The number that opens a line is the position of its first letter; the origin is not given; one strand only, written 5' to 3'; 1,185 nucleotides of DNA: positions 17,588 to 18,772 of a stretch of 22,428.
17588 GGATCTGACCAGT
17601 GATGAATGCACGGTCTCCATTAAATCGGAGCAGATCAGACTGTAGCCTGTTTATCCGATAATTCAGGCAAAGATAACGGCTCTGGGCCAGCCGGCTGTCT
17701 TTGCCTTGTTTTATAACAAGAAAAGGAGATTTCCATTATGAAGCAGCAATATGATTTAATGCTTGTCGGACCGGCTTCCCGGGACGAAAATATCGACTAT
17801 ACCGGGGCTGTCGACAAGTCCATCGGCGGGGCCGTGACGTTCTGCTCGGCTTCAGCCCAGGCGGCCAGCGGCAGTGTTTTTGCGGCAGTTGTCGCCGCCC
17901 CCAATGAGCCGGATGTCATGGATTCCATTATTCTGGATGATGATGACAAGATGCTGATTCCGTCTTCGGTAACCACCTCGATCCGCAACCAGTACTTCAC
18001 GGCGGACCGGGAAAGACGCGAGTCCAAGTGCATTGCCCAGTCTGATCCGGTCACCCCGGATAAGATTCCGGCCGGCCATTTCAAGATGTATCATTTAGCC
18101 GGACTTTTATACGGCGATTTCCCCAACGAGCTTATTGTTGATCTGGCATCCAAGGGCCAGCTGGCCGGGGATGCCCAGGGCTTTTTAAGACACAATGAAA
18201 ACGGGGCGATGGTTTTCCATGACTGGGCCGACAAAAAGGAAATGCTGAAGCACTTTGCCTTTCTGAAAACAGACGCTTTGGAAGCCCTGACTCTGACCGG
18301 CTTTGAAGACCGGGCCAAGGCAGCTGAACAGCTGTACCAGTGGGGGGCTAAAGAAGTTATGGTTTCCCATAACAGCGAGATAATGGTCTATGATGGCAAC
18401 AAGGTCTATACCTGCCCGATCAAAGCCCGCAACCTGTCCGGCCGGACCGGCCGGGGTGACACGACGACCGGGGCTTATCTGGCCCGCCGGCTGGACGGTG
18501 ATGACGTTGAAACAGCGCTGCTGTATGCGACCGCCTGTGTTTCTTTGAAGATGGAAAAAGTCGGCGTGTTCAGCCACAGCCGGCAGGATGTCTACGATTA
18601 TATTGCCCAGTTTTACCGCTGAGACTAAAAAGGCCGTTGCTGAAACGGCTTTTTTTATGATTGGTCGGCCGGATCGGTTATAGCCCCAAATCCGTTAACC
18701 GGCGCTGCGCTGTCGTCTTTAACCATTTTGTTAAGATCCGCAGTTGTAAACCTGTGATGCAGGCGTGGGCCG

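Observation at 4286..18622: Candidate undescribed phosphometabolite uptake and processing system next to inositol catabolism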

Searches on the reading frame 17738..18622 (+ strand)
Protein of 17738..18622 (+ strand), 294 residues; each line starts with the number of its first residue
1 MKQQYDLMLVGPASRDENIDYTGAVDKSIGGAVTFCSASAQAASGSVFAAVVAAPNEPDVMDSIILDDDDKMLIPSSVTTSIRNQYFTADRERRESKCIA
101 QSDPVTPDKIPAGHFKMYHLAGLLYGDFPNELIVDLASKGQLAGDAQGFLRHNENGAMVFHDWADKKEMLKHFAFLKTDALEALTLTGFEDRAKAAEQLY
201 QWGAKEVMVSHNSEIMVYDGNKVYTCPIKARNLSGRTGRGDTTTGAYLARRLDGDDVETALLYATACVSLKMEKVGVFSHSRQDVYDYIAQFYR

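Call 4: search_protein_families(library=pfam, proteins=[window:17738-18622:+])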
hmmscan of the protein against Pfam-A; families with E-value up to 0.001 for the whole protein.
window:17738-18622:+ (294 aa): 1 family
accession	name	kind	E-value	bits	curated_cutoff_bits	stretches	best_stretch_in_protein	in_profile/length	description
PF00294.29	PfkB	-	4.1e-11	43.2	25.8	1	113-277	128-295/302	pfkB family carbohydrate kinase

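Call 6: search_protein_families(library=ncbifam, proteins=[window:17738-18622:+], max_evalue=0.01)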
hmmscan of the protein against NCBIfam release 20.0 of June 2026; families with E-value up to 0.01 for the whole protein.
window:17738-18622:+ (294 aa): 14 families
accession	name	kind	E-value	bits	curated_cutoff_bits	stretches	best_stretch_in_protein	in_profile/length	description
NF041332.1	KDG_KDGal_kin_Halo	equivalog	1.6e-09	37.6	440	1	178-276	198-296/320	bifunctional 2-dehydro-3-deoxygluconokinase/2-dehydro-3-deoxygalactonokinase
TIGR03168.1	1-PFK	subfamily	3.1e-07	29.6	216.4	1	185-286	194-296/305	hexose kinase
NF040938.1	KDG_KDGal_kin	equivalog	3.3e-07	29.7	400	1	169-272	179-284/305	bifunctional 2-dehydro-3-deoxygluconokinase/2-dehydro-3-deoxygalactonokinase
NF049991.1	TagKinase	equivalog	4.8e-07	28.9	420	1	175-276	197-300/321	tagatose kinase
TIGR03828.1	pfkB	equivalog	9.8e-07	28.1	292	1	185-285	194-295/305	1-phosphofructokinase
TIGR02152.1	D_ribokin_bact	equivalog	2.8e-05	23.6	299.65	1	166-277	169-286/298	ribokinase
NF004398.0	PRK05756.1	equivalog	0.00012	21.5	292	1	183-270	155-252/287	pyridoxal kinase PdxY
TIGR04382.1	myo_inos_iolC_N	equivalog_domain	0.00014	21.2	300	1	178-275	194-293/309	5-dehydro-2-deoxygluconokinase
TIGR02198.1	rfaE_dom_I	equivalog_domain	0.00033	19.9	345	1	195-284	217-309/315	D-glycero-beta-D-manno-heptose-7-phosphate kinase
NF007321.0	PRK09813.1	equivalog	0.00049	19.7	247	1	151-273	132-256/261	fructoselysine 6-kinase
NF007355.0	PRK09850.1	equivalog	0.00056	19.1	540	1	175-272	188-287/313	pseudouridine kinase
NF052444.1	DhDoxglucKinKdgK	equivalog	0.00072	19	400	1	173-266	191-284/303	2-dehydro-3-deoxygluconokinase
NF008353.0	PRK11142.1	equivalog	0.0014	18.2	341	1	179-277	190-289/307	ribokinase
NF008454.0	PRK11316.1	equivalog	0.0098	14.5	521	0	207-289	230-312/475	bifunctional D-glycero-beta-D-manno-heptose-7-phosphate kinase/D-glycero-beta-D-manno-heptose 1-phosphate adenylyltransferase HldE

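Call 13: search_solved_structures(query=window:17738-18622:+, max_evalue=0.01, show_alignments=2)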
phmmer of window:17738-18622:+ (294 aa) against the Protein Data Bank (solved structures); distinct sequences matched with E-value up to 0.01: 11.
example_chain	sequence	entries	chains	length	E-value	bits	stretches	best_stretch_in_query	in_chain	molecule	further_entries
1vk4_A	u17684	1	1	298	1.9e-37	132.4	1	7-278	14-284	PfkB Carbohydrate kinase TM0415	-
5ysp_A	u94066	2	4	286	3e-37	131.8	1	9-278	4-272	TM0415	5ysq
7e4l_A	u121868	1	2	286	3.3e-35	125.1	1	9-278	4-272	PfkB domain-containing protein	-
1wye_A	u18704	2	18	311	0.00013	24.8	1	172-271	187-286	2-keto-3-deoxygluconate kinase | hypothetical fructokinase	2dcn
6ilr_A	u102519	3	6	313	0.00029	23.6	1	182-277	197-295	Ribokinase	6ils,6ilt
3kd6_A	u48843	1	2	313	0.00054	22.7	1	168-286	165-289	Carbohydrate kinase, PfkB family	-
3iq0_A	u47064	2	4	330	0.001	21.8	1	182-277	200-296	putative Ribokinase II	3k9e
1vm7_A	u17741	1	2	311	0.0012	21.6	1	181-280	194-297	ribokinase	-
7vkp_A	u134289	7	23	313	0.0048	19.6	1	176-272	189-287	PfkB domain protein | Pseudouridine kinase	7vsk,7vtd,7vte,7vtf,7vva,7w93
7vtg_A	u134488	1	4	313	0.0048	19.6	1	176-272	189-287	Pseudouridine kinase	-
3hj6_A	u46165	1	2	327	0.01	18.6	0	168-284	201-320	Fructokinase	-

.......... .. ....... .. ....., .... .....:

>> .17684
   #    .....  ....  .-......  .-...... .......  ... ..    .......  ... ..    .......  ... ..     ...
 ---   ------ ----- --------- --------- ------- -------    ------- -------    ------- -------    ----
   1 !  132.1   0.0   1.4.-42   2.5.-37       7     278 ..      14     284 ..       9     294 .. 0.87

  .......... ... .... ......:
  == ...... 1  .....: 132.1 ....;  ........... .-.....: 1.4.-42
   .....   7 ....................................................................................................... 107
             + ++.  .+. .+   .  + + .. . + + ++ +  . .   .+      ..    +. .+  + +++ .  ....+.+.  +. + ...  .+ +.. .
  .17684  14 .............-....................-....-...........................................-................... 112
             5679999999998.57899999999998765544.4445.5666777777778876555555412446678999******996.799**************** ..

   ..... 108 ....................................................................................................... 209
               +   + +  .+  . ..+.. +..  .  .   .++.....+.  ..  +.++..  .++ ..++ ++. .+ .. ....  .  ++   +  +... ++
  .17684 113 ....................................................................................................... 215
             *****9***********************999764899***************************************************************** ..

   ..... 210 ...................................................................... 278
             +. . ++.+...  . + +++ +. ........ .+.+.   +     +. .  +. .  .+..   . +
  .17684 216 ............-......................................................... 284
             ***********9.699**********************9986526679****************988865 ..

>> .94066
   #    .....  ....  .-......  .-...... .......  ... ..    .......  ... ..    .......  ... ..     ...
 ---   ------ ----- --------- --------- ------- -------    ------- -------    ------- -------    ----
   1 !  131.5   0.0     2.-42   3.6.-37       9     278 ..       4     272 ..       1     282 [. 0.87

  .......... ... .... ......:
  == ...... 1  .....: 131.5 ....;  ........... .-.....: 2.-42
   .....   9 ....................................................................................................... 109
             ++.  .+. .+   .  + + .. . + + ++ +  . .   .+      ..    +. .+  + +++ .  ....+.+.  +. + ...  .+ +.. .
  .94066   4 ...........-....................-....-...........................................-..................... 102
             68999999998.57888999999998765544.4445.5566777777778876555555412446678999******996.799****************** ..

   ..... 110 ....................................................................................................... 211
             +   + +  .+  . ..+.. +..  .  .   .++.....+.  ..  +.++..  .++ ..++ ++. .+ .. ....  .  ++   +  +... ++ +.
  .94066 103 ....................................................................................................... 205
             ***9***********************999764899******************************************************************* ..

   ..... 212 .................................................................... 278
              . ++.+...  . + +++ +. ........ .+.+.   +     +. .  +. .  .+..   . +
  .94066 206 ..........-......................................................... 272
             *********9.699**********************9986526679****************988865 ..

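Call 56: find_related_loci(query=A4, collection=metagenome_contigs, flank=10000)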
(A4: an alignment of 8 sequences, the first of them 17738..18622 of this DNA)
Query A4 (294 aa) in metagenome_contigs; peptide patterns used: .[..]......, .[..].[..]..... (x = any residue, [..] = any of these).
600 stretches matched a pattern (row limit reached: there are more); 532 encode a relative of the query (tblastn E <= 1e-3); the best 80 are kept; 80 distinct loci.
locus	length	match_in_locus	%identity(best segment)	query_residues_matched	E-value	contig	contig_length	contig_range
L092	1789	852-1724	64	3-293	4e-137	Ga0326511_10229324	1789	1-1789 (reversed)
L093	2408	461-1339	61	1-293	4e-130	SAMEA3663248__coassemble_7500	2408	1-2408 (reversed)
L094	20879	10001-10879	61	1-293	2e-123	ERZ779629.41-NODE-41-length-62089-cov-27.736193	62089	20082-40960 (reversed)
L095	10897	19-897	62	1-293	5e-123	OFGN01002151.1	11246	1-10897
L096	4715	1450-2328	60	1-293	9e-124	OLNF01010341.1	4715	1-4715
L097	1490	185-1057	62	3-293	9e-133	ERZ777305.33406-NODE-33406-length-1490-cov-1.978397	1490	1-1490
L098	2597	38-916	61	1-293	3e-128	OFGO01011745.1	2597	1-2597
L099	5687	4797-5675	60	1-293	1e-122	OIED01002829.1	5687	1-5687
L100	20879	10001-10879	61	1-293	5e-122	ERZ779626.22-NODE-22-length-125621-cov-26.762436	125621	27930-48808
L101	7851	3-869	59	5-293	9e-122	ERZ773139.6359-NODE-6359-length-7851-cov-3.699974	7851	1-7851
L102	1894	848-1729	60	1-294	5e-129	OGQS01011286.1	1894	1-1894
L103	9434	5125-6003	61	1-293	1e-120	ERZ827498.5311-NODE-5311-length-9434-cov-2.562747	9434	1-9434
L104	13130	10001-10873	61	3-293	3e-120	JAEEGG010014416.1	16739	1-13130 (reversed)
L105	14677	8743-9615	61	3-293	3e-120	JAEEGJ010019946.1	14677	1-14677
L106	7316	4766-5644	61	1-293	4e-120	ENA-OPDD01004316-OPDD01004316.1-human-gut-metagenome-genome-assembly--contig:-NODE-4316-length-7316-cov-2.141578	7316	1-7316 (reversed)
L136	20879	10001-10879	60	1-293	2e-111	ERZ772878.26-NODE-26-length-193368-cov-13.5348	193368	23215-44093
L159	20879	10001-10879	51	1-293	3e-89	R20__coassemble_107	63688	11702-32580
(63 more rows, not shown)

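Call 62: search_protein_families(library=pfam, proteins=[L159:5141-6154:+, L159:6217-6678:+, L159:6697-8226:+, L159:8285-9862:+, L136:3087-4301:-, L136:13370-16507:-, L136:18833-20335:-, L136:29-1153:+], max_evalue=0.0001)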
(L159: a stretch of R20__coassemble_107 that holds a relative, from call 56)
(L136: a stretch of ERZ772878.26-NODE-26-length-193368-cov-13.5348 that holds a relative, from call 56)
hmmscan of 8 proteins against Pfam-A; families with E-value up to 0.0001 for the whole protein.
L159:5141-6154:+ (337 aa): 2 families
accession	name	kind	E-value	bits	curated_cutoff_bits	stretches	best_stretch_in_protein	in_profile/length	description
PF03401.19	TctC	-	1.3e-34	120.5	27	1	65-331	1-267/274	Tripartite tricarboxylate transporter family receptor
PF12974.12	Phosphonate-bd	-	1.7e-07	31.3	27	1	142-312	86-235/242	ABC transporter, phosphonate, periplasmic substrate-binding protein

L159:6217-6678:+ (153 aa): 1 family
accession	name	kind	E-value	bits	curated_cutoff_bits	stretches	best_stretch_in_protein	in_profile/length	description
PF07331.16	TctB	-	1.8e-19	70.7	29.1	1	10-153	2-137/137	Tripartite tricarboxylate transporter TctB family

L159:6697-8226:+ (509 aa): 1 family
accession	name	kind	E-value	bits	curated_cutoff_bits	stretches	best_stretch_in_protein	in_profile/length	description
PF01970.21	TctA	-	8.1e-157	522.6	28.9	1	18-438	2-423/423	Tripartite tricarboxylate transporter TctA family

L159:8285-9862:+ (525 aa): 0 families

L136:3087-4301:- (404 aa): 1 family
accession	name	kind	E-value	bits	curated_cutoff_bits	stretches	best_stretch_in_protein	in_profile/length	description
PF03372.29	Exo_endo_phos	-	9.6e-07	29.2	24.5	1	120-390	20-225/225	Endonuclease/Exonuclease/phosphatase family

L136:13370-16507:- (1045 aa): 3 families
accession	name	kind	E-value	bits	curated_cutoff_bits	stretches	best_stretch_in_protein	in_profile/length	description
PF00395.25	SLH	-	2.3e-34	117.6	20.8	3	994-1037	2-44/44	S-layer homology domain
PF00149.33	Metallophos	-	1.4e-15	58.7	21.5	1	572-768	3-191/191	Calcineurin-like phosphoesterase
PF16656.11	Pur_ac_phosph_N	-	1.8e-14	54.5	30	1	468-560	1-92/93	Purple acid Phosphatase, N-terminal domain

L136:18833-20335:- (500 aa): 2 families
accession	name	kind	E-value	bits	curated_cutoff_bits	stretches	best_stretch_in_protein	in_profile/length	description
PF11794.13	HpaB_N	-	1.3e-96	323.8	35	1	22-292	1-270/270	4-hydroxyphenylacetate 3-hydroxylase N terminal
PF03241.18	HpaB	-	9.2e-73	244.1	25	1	299-497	1-201/202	4-hydroxyphenylacetate 3-hydroxylase C terminal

L136:29-1153:+ (374 aa): 0 families

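Call 64: search_solved_structures(query=L136:3087-4301:-, max_evalue=1)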
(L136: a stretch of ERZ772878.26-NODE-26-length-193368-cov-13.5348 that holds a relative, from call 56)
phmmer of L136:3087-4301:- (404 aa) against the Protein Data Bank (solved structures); distinct sequences matched with E-value up to 1: 6.
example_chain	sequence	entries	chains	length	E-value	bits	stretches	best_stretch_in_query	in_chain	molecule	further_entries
6ca4_A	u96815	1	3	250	0.082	15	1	219-278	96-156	Tyrosyl-DNA phosphodiesterase 2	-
5j3p_A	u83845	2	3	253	0.22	13.6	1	219-278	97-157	Tyrosyl-DNA phosphodiesterase 2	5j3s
4f1h_A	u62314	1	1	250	0.23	13.5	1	219-278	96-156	Tyrosyl-DNA phosphodiesterase 2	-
4f1h_B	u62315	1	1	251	0.23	13.5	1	219-278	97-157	Tyrosyl-DNA phosphodiesterase 2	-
4fpv_A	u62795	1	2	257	0.24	13.4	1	219-278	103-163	Tyrosyl-DNA phosphodiesterase 2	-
5ino_A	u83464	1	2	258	0.25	13.4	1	219-277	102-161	Tyrosyl-DNA phosphodiesterase 2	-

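Call 70: list_cluster_members(proteins=[P0001, window:17738-18622:+, window:13853-14575:+, window:9310-10275:+, window:8716-9306:+])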
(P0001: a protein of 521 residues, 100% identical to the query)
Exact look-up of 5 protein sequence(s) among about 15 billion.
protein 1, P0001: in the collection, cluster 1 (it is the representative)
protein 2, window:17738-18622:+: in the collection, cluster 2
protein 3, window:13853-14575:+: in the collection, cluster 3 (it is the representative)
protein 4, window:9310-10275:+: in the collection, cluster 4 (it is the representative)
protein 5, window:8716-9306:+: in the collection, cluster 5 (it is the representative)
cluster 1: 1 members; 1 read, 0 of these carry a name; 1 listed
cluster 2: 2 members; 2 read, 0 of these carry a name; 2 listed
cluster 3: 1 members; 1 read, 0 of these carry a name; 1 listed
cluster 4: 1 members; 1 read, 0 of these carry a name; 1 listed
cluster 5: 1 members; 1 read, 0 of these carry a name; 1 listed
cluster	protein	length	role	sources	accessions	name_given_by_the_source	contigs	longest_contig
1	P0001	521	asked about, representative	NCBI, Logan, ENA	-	-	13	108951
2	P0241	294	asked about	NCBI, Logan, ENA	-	-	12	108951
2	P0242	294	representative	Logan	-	-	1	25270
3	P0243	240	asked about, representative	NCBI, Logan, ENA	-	-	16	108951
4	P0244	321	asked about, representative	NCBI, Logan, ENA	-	-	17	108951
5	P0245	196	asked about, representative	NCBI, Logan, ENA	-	-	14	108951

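Call 90: search_protein_families(library=pfam, proteins=[L159:15741-16922:+, L159:16960-17670:+, L159:17745-20624:+, L159:655-1455:+, L159:1473-2591:+, L159:4030-5004:+, L159:8285-9862:+], max_evalue=0.01)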
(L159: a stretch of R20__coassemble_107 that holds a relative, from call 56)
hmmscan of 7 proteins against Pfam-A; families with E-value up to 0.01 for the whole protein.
L159:15741-16922:+ (393 aa): 3 families
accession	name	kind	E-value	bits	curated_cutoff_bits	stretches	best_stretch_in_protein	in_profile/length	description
PF25137.1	ADH_Fe_C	-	9.8e-31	107.4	27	1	198-390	2-191/194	Fe-containing alcohol dehydrogenase family, C-terminal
PF00465.25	Fe-ADH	-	6.4e-19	68.6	31.3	1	39-180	22-162/168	Iron-containing alcohol dehydrogenase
PF13685.12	Fe-ADH_2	-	0.00055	20.4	28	1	76-113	59-96/149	Iron-containing alcohol dehydrogenase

L159:16960-17670:+ (236 aa): 1 family
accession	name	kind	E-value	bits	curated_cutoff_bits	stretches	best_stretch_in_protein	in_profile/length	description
PF02308.21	MgtC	-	1.8e-37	128.8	31.4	1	27-154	2-117/121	MgtC family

L159:17745-20624:+ (959 aa): 0 families

L159:655-1455:+ (266 aa): 1 family
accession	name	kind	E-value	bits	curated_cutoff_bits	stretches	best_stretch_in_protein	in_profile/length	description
PF01012.27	ETF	-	1.1e-39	136.5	26.7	1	24-206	3-177/181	Electron transfer flavoprotein domain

L159:1473-2591:+ (372 aa): 3 families
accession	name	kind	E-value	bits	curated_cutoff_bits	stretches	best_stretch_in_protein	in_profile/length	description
PF01012.27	ETF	-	9.3e-47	159.6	26.7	2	15-148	1-135/181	Electron transfer flavoprotein domain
PF00766.25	ETF_alpha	-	1.2e-31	108.9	27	1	245-326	2-81/81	Electron transfer flavoprotein FAD-binding domain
PF00465.25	Fe-ADH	-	0.0018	18.3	31.3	1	193-271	26-104/168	Iron-containing alcohol dehydrogenase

L159:4030-5004:+ (324 aa): 3 families
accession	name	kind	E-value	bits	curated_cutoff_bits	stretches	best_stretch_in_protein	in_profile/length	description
PF00753.33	Lactamase_B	-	6.8e-11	42.9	22.7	1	8-94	3-81/196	Metallo-beta-lactamase superfamily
PF12706.13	Lactamase_B_2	-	2.4e-06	27.7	27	1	50-95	24-70/200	Beta-lactamase superfamily domain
PF25281.1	MBL_MAP1B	-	0.00033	20.2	37.6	1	8-79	28-87/279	MAP1B MBL-like domain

L159:8285-9862:+ (525 aa): 0 families
